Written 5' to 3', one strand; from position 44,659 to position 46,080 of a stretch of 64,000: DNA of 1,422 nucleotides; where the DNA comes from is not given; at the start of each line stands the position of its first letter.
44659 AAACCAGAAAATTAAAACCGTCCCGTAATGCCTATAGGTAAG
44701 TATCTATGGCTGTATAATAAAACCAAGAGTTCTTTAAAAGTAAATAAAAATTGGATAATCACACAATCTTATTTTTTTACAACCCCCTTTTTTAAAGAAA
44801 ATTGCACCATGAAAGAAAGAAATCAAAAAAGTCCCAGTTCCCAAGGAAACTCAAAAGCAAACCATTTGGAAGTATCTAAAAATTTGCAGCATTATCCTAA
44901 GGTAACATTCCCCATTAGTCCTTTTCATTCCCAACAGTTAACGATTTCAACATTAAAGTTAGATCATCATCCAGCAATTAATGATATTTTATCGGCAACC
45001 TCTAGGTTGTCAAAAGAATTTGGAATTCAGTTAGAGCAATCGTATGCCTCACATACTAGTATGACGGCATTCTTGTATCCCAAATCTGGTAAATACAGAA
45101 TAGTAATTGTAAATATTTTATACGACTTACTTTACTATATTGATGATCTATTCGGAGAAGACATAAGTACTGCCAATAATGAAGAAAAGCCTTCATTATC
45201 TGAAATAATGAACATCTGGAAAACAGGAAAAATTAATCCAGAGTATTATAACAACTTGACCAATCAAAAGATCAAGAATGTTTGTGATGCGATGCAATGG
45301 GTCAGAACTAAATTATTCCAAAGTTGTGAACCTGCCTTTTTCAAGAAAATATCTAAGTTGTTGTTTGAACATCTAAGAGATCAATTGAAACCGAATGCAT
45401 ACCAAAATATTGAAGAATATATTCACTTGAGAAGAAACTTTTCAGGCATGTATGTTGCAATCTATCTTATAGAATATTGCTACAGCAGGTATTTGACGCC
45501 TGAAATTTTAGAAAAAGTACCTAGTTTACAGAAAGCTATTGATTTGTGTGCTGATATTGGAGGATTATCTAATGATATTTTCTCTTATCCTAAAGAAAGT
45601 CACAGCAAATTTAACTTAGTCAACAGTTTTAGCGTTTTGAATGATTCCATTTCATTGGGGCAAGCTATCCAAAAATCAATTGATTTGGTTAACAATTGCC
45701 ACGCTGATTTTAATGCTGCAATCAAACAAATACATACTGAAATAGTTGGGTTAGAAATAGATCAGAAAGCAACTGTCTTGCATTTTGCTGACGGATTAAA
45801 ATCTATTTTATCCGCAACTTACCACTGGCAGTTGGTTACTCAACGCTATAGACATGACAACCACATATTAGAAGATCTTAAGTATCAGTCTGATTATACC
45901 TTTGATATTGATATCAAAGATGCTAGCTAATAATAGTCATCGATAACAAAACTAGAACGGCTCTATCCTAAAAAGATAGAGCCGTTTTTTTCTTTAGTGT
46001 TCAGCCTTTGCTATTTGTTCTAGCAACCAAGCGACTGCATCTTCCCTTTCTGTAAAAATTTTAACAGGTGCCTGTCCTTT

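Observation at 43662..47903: Class I terpene synthase in an AT-rich, repeat-bearing accessory island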

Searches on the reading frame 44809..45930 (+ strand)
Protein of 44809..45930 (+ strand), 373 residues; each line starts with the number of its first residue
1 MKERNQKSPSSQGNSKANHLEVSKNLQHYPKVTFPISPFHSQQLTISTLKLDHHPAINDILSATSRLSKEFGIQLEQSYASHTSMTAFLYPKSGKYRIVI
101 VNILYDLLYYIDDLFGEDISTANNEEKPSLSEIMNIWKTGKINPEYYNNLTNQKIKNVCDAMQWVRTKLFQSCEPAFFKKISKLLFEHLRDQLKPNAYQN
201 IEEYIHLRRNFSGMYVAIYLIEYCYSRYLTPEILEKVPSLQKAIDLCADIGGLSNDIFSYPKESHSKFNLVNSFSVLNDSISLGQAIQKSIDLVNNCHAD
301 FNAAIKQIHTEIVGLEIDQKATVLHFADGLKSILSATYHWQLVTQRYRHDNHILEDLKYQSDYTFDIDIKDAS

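Call 5: search_protein_families(library=pfam, proteins=[window:44809-45930:+], max_evalue=1)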
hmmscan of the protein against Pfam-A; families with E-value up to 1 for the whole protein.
window:44809-45930:+ (373 aa): 2 families
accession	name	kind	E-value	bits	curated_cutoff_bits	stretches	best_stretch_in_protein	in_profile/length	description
PF19086.5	Terpene_syn_C_2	-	2.3e-21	76.9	23.7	1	107-297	5-196/199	Terpene synthase family 2, C-terminal metal binding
PF03936.21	Terpene_synth_C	-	9.6e-08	32.1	26.3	1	81-296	19-237/241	Terpene synthase family, metal binding domain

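Call 6: search_protein_families(library=ncbifam, proteins=[window:44809-45930:+], max_evalue=1)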
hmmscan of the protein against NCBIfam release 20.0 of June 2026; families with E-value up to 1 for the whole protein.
window:44809-45930:+ (373 aa): 10 families
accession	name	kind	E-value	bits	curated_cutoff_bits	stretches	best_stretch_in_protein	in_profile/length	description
NF041168.1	f2_encap_cargo3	exception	1.2e-17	63.8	1200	1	82-350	57-331/735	family 2 encapsulin nanocompartment cargo protein terpene cyclase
NF041624.1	isoafr_syn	equivalog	2.6e-12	46.6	500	1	85-349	68-334/351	isoafricanol synthase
NF042951.1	epi-cubol_syn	equivalog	2.7e-09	36.7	500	1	199-348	147-290/292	4-epi-cubebol synthase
NF045483.1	IsozizSyn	equivalog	6.8e-08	31.9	675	1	198-341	184-333/361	epi-isozizaene synthase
NF041564.1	eudesmol_syn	equivalog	4.6e-07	29.3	680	1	199-350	166-319/341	7-epi-alpha-eudesmol synthase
NF041167.1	f2_encap_cargo2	exception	4.1e-06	26.3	400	1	226-347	250-366/366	family 2 encapsulin nanocompartment cargo protein terpene cyclase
NF041563.1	amorph_syn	equivalog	4.2e-05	22.8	540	1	96-348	58-296/304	(-)-alpha-amorphene synthase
NF041565.1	selin_dien_syn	equivalog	0.00012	21.2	450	1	200-349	166-309/345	selina-4(15),7(11)-diene synthase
NF045811.1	PentlnSynPtlA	equivalog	0.033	13.3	675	1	196-351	161-319/336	pentalenene synthase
NF011233.0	PRK14640.1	equivalog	0.036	14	268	1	283-329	96-142/152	hypothetical protein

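Call 10: find_homologous_proteins(query=window:44809-45930:+)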
Query window:44809-45930:+ (373 aa): 37 proteins with E <= 0.001 among 2213 candidates.
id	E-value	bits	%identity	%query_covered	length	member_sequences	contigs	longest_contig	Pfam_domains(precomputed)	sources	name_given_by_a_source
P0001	1.9e-248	841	100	100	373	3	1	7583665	PF03936.22,PF19086.6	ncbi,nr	ncbi:terpene synthase family protein [Aureispira anguillae]|nr:terpene synthase family protein [Aure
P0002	1.3e-202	690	83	98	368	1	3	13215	PF03936.22,PF19086.6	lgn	-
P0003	5.3e-175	599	74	97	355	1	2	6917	PF03936.22,PF19086.6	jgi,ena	-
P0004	2.0e-174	598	74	97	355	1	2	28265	PF03936.22,PF19086.6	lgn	-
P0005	1.3e-171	588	72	97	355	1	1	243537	PF03936.22,PF19086.6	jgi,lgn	jgi:hypothetical protein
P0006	1.4e-169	582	75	88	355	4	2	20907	PF19086.6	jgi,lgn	jgi:hypothetical protein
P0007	1.4e-167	575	73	97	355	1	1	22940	PF03936.22,PF19086.6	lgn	-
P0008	6.3e-167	573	76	88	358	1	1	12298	PF03936.22,PF19086.6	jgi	jgi:hypothetical protein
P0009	2.6e-165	568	75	89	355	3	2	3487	PF19086.6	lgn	-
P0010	4.7e-162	557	74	88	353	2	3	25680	PF19086.6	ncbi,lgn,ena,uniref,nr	ncbi:MAG: Unknown protein [uncultured Aureispira sp.]|uniref:Terpene synthase n=1 Tax=uncultured Aur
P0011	6.2e-160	550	65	99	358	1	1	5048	PF03936.22,PF19086.6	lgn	-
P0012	2.1e-157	542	74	87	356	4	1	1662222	PF19086.6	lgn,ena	-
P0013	2.5e-156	538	68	96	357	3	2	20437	PF19086.6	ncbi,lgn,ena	-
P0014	1.6e-147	509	60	99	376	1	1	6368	PF03936.22,PF19086.6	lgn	-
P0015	2.0e-147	509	60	99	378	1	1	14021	PF03936.22,PF19086.6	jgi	jgi:hypothetical protein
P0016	3.5e-147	508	61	99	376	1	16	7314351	PF03936.22,PF19086.6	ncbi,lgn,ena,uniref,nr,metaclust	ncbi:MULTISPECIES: terpene synthase family protein [unclassified Aureispira]|uniref:terpene synthase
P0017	3.8e-147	508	63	98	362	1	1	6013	PF19086.6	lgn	-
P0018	4.8e-146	504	63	98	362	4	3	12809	PF19086.6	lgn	-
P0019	2.7e-145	502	60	99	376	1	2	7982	PF03936.22,PF19086.6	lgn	-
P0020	2.9e-145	502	64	98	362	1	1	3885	PF19086.6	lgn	-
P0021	4.0e-144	498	60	99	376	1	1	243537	PF03936.22,PF19086.6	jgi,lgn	jgi:hypothetical protein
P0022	9.4e-144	497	65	97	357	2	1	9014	PF03936.22,PF19086.6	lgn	-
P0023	2.1e-143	496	59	99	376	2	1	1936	PF03936.22,PF19086.6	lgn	-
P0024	1.3e-140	486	59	99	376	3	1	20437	PF03936.22,PF19086.6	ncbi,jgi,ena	jgi:hypothetical protein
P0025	2.5e-140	485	62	90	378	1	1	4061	PF03936.22,PF19086.6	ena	-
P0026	7.0e-140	484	59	99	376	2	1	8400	PF03936.22,PF19086.6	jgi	jgi:hypothetical protein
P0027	1.9e-133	463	56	99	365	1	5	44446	PF19086.6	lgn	-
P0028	1.1e-131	457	57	96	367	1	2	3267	PF19086.6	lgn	-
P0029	2.4e-131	456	57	96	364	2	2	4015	PF03936.22,PF19086.6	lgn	-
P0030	4.5e-131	455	60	93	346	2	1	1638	PF03936.22,PF19086.6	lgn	-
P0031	1.5e-130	453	56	96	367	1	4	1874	PF19086.6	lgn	-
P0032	1.2e-122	427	56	98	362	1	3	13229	PF19086.6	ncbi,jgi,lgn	jgi:hypothetical protein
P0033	4.4e-121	422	55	98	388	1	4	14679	PF19086.6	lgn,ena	-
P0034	2.5e-118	413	53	98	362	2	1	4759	PF19086.6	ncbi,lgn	ncbi:MAG: terpene synthase family protein [Aureispira sp.]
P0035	2.6e-57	212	36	86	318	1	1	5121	PF19086.6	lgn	-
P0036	2.5e-49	186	36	85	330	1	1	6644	PF19086.6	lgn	-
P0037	1.4e-6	46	24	65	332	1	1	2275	PF19086.6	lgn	-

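Call 11: search_solved_structures(query=window:44809-45930:+, max_evalue=0.01, show_alignments=2)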
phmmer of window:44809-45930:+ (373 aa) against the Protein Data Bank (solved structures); distinct sequences matched with E-value up to 0.01: 12.
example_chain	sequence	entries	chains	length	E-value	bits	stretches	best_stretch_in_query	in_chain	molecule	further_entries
8h6q_A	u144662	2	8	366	1.1e-12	50.7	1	194-348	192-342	Presilphiperfolan-8-beta-ol synthase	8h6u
9lpb_A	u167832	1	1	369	2.5e-08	36.4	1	201-357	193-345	Terpene synthase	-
7ofl_A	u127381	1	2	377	3e-06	29.6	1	199-354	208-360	Terpene synthase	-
5dz2_A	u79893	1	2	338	8.8e-06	28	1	194-349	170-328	Germacradienol/geosmin synthase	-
5dw7_A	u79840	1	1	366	1e-05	27.8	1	194-349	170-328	Germacradienol/geosmin synthase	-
9wf7_A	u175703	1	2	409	0.00011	24.4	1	199-346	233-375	Inactive (1R,4R,5S)-(-)-guaia-6,10(14)-diene synthase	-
7zrn_A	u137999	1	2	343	0.00052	22.2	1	205-349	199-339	10-epi-cubebol synthase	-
5i1u_A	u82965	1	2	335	0.00061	22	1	202-349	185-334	Germacradien-4-ol synthase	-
4lz0_A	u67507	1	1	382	0.0052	18.9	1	199-304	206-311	Epi-isozizaene synthase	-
8v3k_A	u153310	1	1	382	0.0057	18.8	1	199-304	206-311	Epi-isozizaene synthase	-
8su4_A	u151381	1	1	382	0.0057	18.8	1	199-304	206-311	Epi-isozizaene synthase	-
7wij_A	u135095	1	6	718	0.0083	18.3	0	139-286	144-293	Geranylgeranyl diphosphate synthase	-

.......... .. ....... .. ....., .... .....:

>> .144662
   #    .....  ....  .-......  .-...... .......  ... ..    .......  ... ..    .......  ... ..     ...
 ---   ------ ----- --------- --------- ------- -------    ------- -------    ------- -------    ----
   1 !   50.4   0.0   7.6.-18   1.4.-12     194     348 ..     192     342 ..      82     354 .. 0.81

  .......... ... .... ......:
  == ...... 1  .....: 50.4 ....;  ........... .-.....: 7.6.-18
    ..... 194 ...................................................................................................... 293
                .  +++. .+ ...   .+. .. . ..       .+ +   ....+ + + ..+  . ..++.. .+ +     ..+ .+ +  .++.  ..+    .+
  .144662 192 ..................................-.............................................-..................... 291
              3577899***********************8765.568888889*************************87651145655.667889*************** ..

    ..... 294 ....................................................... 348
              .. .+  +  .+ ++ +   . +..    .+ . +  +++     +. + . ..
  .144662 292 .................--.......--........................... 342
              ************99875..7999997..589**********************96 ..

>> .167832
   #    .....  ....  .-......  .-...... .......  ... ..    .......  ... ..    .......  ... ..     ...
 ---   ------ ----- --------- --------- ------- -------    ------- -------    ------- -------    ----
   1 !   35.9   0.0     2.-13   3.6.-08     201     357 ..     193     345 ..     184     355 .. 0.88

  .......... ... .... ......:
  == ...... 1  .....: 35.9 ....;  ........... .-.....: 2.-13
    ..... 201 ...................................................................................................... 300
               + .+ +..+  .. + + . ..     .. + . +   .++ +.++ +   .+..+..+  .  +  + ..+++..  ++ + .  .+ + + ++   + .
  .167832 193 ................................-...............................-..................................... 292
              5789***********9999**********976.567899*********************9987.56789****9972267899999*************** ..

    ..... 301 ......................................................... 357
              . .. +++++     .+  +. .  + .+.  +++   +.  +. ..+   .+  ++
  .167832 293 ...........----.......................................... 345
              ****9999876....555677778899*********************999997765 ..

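Call 17: find_related_loci(query=A2, collection=genome_contigs, flank=10000)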
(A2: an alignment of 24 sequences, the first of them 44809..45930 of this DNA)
Query A2 (373 aa) in genome_contigs; peptide patterns used: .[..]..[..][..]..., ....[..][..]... (x = any residue, [..] = any of these).
50 stretches matched a pattern; 12 encode a relative of the query (tblastn E <= 1e-3); 12 distinct loci.
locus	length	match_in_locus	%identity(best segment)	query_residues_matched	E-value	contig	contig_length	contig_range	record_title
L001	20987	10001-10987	74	34-362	5e-171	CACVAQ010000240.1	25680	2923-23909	MAG: uncultured Aureispira sp. isolate HLG_WM_MAG_10 genome assembly, contig: NODE_304_length_25680_cov_53.286111, whole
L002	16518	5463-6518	68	6-362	4e-165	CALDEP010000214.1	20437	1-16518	MAG: uncultured Aureispira sp. isolate B3_Bin_Bin_96_1 genome assembly, contig: c_000000130155, whole genome shotgun seq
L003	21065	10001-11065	65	1-362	2e-153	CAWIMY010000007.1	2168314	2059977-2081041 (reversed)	MAG: uncultured Saprospiraceae bacterium isolate MFD03250.bin.1.19 genome assembly, contig: contig_2810, whole genome sh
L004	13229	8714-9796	56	1-367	3e-130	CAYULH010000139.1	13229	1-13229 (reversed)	MAG TPA_asm: uncultured Aureispira sp. isolate binchicken_co405_134 genome assembly, contig: NODE_7026_length_13229_cov_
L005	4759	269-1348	53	1-366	4e-127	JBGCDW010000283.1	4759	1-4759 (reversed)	MAG: Aureispira sp. isolate SGMAG-63 contig283, whole genome shotgun sequence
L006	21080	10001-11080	63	1-366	1e-152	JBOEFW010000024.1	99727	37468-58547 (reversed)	MAG: Aureispira sp. isolate PBSAbac1 PBSA13_contig_542, whole genome shotgun sequence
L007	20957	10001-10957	35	39-364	2e-62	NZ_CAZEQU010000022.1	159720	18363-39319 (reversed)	Tenacibaculum xiamenense isolate WJ-1(T) TXIAM_Contig_2, whole genome shotgun sequence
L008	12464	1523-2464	35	40-358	5e-60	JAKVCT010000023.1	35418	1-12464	MAG: Saprospiraceae bacterium isolate ALOHA_ZT_61 ZT-Saprospiraceae-1_23, whole genome shotgun sequence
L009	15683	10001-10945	33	39-359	7e-59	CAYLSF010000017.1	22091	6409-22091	MAG TPA_asm: uncultured Saprospiraceae bacterium isolate SRP135972_co1_130 genome assembly, contig: NODE_2370_length_220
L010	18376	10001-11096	62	1-366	7e-124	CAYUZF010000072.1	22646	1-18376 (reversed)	MAG TPA_asm: uncultured Aureispira sp. isolate SRP063590_co1_199 genome assembly, contig: NODE_2134_length_22646_cov_3.2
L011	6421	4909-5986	31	14-358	3e-39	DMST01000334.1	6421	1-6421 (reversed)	MAG TPA_asm: Cytophagales bacterium isolate UBA9432 contig_5451, whole genome shotgun sequence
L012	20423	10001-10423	28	201-349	1e-10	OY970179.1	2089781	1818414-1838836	MAG: uncultured Verrucomicrobiae bacterium isolate MFD05521.bin.c.1 genome assembly, chromosome: 1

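Call 24: search_protein_families(library=pfam, proteins=[L001:7263-8621:+, L003:6400-7233:-, L003:4619-6352:-, L006:6315-7832:-, L007:11171-12028:+, L007:8506-9375:+, L009:8885-9775:+], max_evalue=0.01)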
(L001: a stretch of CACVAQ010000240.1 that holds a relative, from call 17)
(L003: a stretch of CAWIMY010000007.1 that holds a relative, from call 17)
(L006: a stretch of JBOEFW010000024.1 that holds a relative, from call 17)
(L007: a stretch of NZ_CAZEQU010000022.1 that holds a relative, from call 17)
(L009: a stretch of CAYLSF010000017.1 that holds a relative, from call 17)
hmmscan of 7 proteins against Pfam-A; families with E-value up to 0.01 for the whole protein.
L001:7263-8621:+ (452 aa): 1 family
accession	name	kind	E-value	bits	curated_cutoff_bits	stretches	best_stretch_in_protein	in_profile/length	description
PF00067.27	p450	-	1.7e-85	287.9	22.8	1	43-433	41-447/462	Cytochrome P450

L003:6400-7233:- (277 aa): 1 family
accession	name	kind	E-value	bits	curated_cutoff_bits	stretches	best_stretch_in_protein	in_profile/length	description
PF00905.27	Transpeptidase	-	2.6e-35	122.5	22.1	1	62-248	31-279/299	Penicillin binding protein transpeptidase domain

L003:4619-6352:- (577 aa): 2 families
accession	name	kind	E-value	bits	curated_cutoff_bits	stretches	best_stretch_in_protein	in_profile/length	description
PF10592.14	AIPR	-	1.1e-43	150.5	25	1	245-529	1-293/308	AIPR protein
PF04471.18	Mrr_cat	-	0.0024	18.4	21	0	47-92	26-71/115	Restriction endonuclease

L006:6315-7832:- (505 aa): 2 families
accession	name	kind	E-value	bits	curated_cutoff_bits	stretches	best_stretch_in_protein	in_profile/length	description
PF00939.25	Na_sulph_symp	-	1.2e-77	262.4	27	1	20-484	18-462/472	Sodium:sulfate symporter transmembrane region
PF03600.22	CitMHS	-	3.7e-55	187.8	31.9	1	43-431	2-332/336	Citrate transporter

L007:11171-12028:+ (285 aa): 4 families
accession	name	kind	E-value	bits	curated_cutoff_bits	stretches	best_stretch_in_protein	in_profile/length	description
PF12833.13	HTH_18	-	8.4e-20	71.3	33.6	1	204-281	1-79/80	Helix-turn-helix domain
PF00165.29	HTH_AraC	-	2.3e-14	53.5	26.6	1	244-280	6-41/42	Bacterial regulatory helix-turn-helix proteins, AraC family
PF07883.17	Cupin_2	-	4.3e-07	30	27.2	1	37-81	12-55/70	Cupin domain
PF02311.25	AraC_binding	-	4.3e-06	26.9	21.1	1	39-97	19-76/135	AraC-like ligand binding domain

L007:8506-9375:+ (289 aa): 2 families
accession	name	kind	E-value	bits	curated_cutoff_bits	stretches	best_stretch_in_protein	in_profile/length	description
PF12680.13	SnoaL_2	-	2.7e-17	63.7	27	2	178-267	11-102/102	SnoaL-like domain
PF07366.18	SnoaL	-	5.3e-17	62.3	28.4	2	36-135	3-119/126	SnoaL-like polyketide cyclase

L009:8885-9775:+ (296 aa): 1 family
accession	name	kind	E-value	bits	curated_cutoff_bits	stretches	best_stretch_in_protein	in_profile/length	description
PF12158.14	DUF3592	-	3e-08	34.7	25.3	1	187-240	19-79/84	Domain of unknown function (DUF3592)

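Call 26: predict_structure(alignment_id=A2)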
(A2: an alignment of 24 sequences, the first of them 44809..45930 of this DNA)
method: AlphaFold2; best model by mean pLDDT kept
length: 373 residues; sequences in the alignment: 24
mean_pLDDT: 82.3   pTM: 0.82
mean pLDDT of the five models: 82.3, 82.0, 81.8, 81.5, 80.2
residues with pLDDT >= 90: 218; 70-90: 83; 50-70: 24; < 50: 48
segments of 3 or more residues with pLDDT < 50: 1-34, 119-123, 366-373
pLDDT, mean of each block of 10 residues (from residue 1): 27 29 30 58 92 92 92 73 81 95 90 64 65 92 95 93 97 96 91 87 93 94 97 97 98 93 82 87 92 98 98 97 98 93 76 80 46 35
secondary structure, 60 per line:
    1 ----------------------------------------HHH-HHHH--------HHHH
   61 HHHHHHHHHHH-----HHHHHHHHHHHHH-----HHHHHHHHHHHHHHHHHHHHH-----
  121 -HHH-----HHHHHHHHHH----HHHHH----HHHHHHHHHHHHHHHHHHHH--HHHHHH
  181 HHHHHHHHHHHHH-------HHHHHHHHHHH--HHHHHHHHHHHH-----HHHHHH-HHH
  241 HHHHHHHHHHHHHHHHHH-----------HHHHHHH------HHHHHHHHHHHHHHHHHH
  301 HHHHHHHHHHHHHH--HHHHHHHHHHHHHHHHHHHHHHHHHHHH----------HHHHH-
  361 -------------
elements in order: H45-48 H57-71 H77-89 H95-115 H130-139 H144-148 H153-172 H175-193 H201-211 H214-225 H231-236 H238-258 H270-276 H283-314 H317-344 H355-359
